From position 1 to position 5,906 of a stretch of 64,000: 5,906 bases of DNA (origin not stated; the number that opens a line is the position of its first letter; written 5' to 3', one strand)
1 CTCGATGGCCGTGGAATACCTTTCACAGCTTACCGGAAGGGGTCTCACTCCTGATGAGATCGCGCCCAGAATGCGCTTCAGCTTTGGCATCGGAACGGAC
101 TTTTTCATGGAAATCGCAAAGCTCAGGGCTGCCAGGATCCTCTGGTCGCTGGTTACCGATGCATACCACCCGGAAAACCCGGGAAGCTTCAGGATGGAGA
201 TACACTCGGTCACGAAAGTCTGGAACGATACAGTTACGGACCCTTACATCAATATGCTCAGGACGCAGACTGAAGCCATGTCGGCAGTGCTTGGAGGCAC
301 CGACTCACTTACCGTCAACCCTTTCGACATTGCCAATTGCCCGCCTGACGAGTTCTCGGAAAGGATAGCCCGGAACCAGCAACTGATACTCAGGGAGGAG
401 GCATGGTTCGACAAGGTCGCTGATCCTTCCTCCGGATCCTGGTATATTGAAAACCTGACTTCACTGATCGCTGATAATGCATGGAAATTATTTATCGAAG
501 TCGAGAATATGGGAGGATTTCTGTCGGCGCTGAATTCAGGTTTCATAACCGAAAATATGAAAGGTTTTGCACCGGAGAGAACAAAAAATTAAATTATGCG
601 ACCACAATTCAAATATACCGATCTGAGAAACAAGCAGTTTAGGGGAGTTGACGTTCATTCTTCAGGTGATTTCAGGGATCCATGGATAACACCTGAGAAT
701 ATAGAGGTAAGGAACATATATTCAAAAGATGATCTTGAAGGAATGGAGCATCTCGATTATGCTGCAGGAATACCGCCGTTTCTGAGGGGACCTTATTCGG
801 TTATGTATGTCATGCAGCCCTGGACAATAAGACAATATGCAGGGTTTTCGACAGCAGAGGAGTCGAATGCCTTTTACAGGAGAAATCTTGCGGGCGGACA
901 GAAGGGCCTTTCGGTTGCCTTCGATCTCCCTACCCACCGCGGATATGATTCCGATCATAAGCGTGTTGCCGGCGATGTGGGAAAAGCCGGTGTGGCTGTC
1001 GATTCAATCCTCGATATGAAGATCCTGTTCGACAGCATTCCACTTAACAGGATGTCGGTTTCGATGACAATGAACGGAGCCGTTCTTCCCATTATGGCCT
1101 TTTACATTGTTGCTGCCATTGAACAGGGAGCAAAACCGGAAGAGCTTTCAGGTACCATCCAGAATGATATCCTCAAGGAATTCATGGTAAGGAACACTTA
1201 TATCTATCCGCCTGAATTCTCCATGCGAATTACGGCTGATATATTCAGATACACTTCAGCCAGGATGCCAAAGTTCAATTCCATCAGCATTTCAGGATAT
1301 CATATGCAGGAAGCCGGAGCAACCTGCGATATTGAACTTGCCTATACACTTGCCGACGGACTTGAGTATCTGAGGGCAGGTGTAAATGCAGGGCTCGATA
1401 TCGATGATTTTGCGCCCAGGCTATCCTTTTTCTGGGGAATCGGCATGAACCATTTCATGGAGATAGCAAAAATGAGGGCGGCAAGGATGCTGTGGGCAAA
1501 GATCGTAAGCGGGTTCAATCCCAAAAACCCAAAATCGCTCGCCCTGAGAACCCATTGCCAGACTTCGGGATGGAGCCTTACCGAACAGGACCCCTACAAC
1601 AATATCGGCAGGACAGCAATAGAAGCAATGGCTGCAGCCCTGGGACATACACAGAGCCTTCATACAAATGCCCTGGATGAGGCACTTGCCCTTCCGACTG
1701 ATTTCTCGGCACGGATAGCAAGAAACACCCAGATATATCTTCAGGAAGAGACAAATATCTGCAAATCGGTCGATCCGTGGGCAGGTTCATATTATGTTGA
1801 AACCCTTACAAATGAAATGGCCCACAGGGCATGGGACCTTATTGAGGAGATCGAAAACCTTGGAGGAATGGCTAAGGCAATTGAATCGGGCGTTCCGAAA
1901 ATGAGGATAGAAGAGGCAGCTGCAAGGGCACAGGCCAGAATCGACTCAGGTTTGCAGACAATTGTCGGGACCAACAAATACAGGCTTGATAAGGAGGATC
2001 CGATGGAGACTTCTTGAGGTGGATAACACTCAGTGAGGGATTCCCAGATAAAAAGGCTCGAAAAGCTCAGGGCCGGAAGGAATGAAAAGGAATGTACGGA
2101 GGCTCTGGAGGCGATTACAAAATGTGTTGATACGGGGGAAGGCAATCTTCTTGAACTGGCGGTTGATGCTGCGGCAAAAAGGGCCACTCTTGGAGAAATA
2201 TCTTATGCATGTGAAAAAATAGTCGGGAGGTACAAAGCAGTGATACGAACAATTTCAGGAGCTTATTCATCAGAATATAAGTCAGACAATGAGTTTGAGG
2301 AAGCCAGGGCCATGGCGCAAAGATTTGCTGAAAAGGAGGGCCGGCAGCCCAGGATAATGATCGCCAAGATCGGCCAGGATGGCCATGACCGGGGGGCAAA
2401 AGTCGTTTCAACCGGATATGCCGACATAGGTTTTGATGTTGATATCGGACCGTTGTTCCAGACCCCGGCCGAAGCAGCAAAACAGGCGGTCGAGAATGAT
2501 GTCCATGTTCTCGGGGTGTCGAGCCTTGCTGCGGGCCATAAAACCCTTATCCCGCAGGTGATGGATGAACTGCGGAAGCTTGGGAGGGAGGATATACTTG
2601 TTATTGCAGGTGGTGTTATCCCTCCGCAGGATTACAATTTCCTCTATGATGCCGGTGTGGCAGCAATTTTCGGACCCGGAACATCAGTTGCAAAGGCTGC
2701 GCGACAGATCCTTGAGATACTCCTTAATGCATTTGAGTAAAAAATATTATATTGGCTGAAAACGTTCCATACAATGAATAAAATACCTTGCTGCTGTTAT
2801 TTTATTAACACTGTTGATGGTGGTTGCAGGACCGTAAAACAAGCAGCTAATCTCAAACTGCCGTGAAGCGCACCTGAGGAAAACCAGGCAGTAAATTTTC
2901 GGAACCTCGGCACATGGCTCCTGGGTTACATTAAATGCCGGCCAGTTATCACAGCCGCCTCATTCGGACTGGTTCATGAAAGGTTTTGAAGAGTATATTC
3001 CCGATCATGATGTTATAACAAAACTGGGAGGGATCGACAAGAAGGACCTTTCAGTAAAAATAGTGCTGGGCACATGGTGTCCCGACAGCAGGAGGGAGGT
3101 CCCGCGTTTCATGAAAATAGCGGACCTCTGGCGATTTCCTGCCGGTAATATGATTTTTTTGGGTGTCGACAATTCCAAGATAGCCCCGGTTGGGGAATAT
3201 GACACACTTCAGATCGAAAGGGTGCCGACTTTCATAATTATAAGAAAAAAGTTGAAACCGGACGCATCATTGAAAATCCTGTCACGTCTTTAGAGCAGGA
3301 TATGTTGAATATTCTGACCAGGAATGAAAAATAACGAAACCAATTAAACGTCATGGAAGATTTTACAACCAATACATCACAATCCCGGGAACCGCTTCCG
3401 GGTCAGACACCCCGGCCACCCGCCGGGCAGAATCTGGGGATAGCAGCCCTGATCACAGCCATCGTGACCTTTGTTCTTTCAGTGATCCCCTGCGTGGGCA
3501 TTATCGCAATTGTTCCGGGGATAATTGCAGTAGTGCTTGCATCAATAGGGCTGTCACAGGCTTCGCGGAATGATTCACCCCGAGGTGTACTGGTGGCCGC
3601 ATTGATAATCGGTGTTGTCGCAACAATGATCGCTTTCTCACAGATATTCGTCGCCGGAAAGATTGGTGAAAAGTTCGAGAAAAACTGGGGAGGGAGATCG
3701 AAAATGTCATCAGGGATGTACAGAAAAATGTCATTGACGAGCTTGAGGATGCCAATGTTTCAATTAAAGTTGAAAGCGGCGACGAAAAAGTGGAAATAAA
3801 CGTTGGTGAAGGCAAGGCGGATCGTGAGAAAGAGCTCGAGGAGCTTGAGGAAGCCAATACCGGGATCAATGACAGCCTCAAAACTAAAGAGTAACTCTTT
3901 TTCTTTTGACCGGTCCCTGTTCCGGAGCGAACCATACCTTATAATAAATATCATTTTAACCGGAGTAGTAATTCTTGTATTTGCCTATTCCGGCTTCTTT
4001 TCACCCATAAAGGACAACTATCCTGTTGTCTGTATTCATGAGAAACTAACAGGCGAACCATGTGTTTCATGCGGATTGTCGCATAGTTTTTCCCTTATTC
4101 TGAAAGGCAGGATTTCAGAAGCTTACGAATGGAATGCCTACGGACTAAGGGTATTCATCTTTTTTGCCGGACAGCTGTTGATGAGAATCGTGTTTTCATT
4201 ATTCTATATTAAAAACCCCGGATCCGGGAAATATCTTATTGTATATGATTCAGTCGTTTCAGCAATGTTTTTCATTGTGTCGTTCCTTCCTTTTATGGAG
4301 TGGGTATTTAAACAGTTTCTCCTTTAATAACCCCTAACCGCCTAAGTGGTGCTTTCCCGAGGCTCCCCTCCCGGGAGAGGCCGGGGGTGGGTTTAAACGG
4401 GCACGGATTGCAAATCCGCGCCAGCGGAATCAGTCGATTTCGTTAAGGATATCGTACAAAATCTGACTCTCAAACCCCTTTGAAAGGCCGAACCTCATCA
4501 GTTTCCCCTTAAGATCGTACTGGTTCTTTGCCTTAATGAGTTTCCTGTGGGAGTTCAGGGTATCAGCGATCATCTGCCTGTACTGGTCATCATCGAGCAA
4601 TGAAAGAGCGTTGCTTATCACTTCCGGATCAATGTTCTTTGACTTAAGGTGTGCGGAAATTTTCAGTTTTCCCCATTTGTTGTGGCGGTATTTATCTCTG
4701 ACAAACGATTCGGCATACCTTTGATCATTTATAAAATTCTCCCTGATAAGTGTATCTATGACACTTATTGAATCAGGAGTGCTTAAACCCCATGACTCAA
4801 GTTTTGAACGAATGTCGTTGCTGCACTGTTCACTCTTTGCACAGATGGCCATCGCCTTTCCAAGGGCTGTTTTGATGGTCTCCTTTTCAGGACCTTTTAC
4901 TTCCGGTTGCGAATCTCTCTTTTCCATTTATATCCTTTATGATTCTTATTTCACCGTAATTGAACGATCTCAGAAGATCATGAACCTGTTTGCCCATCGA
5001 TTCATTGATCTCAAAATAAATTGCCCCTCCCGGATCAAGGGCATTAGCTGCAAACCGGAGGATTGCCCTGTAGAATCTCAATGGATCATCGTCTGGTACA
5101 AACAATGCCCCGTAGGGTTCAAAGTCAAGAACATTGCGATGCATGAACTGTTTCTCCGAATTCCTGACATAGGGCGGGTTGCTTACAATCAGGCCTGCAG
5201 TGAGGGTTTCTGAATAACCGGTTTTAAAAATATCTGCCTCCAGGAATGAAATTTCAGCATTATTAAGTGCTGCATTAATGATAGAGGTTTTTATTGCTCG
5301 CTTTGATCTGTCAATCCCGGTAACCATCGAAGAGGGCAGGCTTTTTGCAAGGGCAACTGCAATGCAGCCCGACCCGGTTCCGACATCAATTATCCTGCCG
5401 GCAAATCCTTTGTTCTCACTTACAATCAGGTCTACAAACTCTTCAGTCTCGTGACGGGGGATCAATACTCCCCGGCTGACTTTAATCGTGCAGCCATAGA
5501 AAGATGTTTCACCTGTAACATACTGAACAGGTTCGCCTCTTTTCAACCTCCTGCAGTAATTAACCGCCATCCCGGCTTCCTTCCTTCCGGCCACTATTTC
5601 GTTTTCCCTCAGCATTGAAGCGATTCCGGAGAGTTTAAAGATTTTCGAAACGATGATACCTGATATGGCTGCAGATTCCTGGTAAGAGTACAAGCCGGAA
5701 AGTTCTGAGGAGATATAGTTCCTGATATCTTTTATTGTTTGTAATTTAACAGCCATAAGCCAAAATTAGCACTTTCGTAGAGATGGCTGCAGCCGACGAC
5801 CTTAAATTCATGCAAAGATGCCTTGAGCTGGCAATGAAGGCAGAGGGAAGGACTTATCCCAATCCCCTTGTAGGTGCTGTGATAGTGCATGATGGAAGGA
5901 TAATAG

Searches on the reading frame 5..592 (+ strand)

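Call 47: search_protein_families(library=pfam, proteins=[window:5-592:+], max_evalue=0.00001)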
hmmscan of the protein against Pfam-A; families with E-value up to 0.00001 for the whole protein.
window:5-592:+ (195 aa): 1 family
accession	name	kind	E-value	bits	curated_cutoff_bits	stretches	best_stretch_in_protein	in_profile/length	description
PF01642.28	MM_CoA_mutase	-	7.1e-79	266.1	22.1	1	2-193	226-418/512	Methylmalonyl-CoA mutase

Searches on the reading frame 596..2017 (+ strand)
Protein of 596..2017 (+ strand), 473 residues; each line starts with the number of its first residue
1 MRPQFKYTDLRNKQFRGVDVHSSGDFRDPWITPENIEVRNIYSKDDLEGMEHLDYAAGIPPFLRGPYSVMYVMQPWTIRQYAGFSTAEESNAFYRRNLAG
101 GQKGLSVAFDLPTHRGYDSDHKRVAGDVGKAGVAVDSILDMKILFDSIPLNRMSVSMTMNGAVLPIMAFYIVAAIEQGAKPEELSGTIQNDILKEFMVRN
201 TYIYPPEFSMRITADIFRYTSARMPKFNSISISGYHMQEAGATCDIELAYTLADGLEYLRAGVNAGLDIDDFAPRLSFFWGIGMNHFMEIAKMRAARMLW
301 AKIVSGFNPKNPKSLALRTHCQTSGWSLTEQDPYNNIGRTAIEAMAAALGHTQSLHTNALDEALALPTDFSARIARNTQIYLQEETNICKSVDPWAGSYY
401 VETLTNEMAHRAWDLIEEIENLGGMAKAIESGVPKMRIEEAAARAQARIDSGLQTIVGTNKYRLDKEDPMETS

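Call 47: search_protein_families(library=pfam, proteins=[window:596-2017:+], max_evalue=0.00001)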
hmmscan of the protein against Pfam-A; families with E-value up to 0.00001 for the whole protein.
window:596-2017:+ (473 aa): 1 family
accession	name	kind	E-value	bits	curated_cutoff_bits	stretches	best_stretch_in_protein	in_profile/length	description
PF01642.28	MM_CoA_mutase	-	3.7e-211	702.6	22.1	1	32-470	2-443/512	Methylmalonyl-CoA mutase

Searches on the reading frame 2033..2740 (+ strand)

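Call 34: search_protein_families(library=pfam, proteins=[window:2033-2740:+], max_evalue=0.001)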
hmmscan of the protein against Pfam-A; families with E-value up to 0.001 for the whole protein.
window:2033-2740:+ (235 aa): 2 families
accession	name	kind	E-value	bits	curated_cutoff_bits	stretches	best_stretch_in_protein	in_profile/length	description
PF02310.24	B12-binding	-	6.1e-18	65.3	32.1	1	107-222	2-119/121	B12 binding domain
PF01642.28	MM_CoA_mutase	-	5.6e-10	38.8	22.1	1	2-65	453-512/512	Methylmalonyl-CoA mutase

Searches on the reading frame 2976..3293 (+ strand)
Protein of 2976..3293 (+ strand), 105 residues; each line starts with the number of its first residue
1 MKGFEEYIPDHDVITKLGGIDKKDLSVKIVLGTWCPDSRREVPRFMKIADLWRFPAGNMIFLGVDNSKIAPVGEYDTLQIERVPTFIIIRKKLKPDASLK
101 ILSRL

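Call 34: search_protein_families(library=pfam, proteins=[window:2976-3293:+], max_evalue=0.001)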
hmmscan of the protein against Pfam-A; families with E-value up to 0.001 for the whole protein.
window:2976-3293:+ (105 aa): 1 family
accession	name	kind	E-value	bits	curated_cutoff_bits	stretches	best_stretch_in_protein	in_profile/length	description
PF14595.12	Thioredoxin_9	-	0.00063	20.1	25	1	23-93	41-108/129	Thioredoxin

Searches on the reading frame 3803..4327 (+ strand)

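Call 31: search_protein_families(library=pfam, proteins=[window:3803-4327:+], max_evalue=0.001)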
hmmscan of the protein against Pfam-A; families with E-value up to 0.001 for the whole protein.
window:3803-4327:+ (174 aa): 1 family
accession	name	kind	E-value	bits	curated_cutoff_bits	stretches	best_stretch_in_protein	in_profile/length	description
PF10825.13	DUF2752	-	5.8e-10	39.5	27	1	77-122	1-46/49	Protein of unknown function (DUF2752)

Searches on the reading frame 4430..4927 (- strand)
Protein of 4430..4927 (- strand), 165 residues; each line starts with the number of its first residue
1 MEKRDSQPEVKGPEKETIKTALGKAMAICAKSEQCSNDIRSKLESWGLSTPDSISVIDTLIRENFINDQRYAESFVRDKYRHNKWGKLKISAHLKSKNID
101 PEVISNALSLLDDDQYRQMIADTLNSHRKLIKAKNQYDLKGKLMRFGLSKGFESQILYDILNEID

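Call 34: search_protein_families(library=pfam, proteins=[window:4430-4927:-], max_evalue=0.001)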
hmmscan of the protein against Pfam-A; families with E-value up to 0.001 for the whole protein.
window:4430-4927:- (165 aa): 2 families
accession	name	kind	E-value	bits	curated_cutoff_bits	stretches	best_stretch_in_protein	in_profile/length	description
PF02631.22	RecX_HTH2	-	1.2e-15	57.8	26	1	67-108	1-42/42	RecX, second three-helix domain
PF21981.2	RecX_HTH3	-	0.00042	20.9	26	0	131-156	18-43/48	RecX, third three-helix domain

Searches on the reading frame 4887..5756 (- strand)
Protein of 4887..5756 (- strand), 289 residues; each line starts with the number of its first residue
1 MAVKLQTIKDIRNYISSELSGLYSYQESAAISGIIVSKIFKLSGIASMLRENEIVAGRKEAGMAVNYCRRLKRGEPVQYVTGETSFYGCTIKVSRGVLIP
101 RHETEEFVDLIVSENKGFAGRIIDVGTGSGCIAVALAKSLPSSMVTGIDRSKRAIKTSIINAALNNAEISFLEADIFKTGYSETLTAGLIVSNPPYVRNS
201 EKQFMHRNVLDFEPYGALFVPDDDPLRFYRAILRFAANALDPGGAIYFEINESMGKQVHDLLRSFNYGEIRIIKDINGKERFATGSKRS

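Call 34: search_protein_families(library=pfam, proteins=[window:4887-5756:-], max_evalue=0.001)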
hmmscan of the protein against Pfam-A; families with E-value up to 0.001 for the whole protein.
window:4887-5756:- (289 aa): 8 families
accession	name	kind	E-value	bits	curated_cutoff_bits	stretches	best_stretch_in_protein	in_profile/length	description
PF05175.20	MTS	-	4.7e-15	56.1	23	1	116-202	30-114/170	Methyltransferase small domain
PF13847.12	Methyltransf_31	-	3.6e-10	40.1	27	1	121-208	6-82/145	Methyltransferase domain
PF06325.19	PrmA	-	2.8e-08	34.1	22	1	121-193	164-233/296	Ribosomal protein L11 methyltransferase (PrmA)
PF13649.12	Methyltransf_25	-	2.1e-07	31.9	27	1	122-191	1-69/97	Methyltransferase domain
PF24675.1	NpmA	-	0.00011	22.1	60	1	116-157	21-62/214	16S rRNA (adenine(1408)-N(1))-methyltransferase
PF08241.18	Methyltransf_11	-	0.00013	23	21.2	1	123-183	1-58/95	Methyltransferase domain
PF13489.12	Methyltransf_23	-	0.00022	21.4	27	0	119-158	23-60/164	Methyltransferase domain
PF08242.18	Methyltransf_12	-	0.00093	20.3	30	0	123-158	1-37/98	Methyltransferase domain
